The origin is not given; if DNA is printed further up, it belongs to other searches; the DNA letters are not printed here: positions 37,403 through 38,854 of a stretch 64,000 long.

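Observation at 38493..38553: Inverted pair of the 27-nt element forming a 61-nt hairpin inside bioF, translated in the same frame as in trhO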

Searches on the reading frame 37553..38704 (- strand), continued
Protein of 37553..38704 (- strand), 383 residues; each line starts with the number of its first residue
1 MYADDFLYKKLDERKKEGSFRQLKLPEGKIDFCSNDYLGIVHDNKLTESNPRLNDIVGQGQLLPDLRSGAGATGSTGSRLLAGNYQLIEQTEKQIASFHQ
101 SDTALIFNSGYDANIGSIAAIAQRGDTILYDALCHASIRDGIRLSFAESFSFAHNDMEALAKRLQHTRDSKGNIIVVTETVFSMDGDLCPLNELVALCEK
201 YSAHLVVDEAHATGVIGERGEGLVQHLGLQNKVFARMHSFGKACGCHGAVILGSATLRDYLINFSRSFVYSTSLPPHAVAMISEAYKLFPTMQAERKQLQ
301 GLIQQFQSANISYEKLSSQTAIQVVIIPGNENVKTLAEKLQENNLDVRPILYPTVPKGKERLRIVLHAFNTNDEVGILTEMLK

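Call 69: search_solved_structures(query=window:37553-38704:-, show_alignments=2, max_evalue=1e-40)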
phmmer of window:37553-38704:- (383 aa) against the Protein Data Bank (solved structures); distinct sequences matched with E-value up to 1e-40: 21.
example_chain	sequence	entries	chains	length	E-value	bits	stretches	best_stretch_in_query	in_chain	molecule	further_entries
9pep_A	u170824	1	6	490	1.4e-63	218.4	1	29-312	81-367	Aminoacyl transferase sphA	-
9dos_A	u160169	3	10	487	1.1e-62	215.5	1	29-379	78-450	8-amino-7-oxononanoate synthase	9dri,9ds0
3wy7_A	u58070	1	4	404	1.2e-56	195.6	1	13-382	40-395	8-amino-7-oxononanoate synthase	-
7s5m_A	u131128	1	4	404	1.2e-56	195.6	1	13-382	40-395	8-amino-7-oxononanoate synthase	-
8s1y_A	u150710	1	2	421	4.3e-52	180.6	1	73-373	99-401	8-amino-7-oxononanoate synthase/2-amino-3-ketobutyrate coenzyme A ligase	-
6onn_A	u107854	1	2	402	8.2e-52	179.7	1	30-375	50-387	8-amino-7-oxononanoate synthase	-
7poa_A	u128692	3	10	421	9.5e-52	179.5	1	73-373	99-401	8-amino-7-oxononanoate synthase/2-amino-3-ketobutyrate coenzyme A ligase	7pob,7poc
1bs0_A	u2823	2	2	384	1.4e-51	178.9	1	30-382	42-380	PROTEIN (8-AMINO-7-OXONANOATE SYNTHASE) | 8-amino-7-oxononanoate synthase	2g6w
8dle_A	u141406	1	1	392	1.6e-51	178.8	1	30-382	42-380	8-amino-7-oxononanoate synthase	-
5vnx_A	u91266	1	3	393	1.8e-51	178.6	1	31-378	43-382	8-amino-7-oxononanoate synthase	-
1dj9_A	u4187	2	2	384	3.8e-51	177.5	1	30-382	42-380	8-AMINO-7-OXONONANOATE SYNTHASE | 8-AMINO-7-OXONANOATE SYNTHASE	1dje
5jay_A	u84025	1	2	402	7e-50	173.3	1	30-373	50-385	8-amino-7-oxononanoate synthase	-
3a2b_A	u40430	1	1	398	6.6e-48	166.9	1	72-378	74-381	Serine palmitoyltransferase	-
8guh_A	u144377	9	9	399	6.7e-48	166.8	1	72-378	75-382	Serine palmitoyltransferase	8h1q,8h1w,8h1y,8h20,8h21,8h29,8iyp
7x98_A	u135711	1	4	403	3.3e-45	158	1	25-379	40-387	5-aminolevulinate synthase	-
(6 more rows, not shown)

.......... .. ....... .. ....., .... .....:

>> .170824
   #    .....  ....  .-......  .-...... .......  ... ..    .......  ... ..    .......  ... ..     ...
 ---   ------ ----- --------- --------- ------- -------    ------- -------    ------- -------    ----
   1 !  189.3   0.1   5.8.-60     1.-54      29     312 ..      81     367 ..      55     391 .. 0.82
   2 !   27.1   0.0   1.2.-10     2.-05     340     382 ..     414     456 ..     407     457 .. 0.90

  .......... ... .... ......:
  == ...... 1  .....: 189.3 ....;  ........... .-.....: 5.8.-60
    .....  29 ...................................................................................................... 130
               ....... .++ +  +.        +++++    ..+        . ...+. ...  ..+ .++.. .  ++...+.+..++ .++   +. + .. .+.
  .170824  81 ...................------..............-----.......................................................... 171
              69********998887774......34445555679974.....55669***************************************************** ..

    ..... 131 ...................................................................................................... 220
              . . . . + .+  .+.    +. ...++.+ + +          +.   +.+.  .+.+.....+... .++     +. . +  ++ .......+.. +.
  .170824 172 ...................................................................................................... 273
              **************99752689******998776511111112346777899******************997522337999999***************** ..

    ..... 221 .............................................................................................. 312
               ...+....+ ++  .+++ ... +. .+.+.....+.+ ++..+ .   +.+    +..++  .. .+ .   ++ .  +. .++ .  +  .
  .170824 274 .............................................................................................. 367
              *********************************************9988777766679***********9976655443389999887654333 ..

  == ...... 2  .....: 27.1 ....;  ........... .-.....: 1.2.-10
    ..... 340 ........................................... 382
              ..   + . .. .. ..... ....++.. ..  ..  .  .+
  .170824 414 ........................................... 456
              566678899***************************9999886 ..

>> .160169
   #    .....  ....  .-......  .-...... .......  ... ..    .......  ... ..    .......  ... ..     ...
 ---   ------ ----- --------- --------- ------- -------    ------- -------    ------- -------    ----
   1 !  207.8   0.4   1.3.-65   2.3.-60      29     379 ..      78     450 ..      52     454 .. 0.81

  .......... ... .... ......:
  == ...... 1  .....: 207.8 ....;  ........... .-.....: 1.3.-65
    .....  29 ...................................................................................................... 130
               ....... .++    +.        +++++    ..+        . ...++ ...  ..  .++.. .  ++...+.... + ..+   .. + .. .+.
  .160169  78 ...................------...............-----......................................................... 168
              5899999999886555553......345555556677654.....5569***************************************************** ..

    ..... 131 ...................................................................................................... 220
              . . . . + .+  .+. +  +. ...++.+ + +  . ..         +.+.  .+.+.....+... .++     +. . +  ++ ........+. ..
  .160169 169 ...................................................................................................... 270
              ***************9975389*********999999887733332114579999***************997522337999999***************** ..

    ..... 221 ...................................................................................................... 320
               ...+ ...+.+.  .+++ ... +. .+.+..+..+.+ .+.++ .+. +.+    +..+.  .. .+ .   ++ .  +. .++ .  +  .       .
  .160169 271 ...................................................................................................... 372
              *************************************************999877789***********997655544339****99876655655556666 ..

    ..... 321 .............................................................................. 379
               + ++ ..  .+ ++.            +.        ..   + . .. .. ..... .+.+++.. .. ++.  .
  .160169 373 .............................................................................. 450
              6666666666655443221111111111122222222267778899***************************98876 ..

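Call 73: find_encoding_contigs(protein=P0026, flank=500, max_places=1)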
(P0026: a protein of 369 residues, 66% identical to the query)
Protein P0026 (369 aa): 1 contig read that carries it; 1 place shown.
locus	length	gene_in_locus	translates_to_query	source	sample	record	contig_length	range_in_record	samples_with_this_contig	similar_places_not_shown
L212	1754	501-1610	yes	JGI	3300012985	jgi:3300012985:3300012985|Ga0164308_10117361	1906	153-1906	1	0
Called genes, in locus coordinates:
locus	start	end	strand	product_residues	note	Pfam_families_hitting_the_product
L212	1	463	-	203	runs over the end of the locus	PF06175:MiaE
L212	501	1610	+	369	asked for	PF00155:Aminotran_1_2, PF01041:DegT_DnrJ_EryC1 (weak)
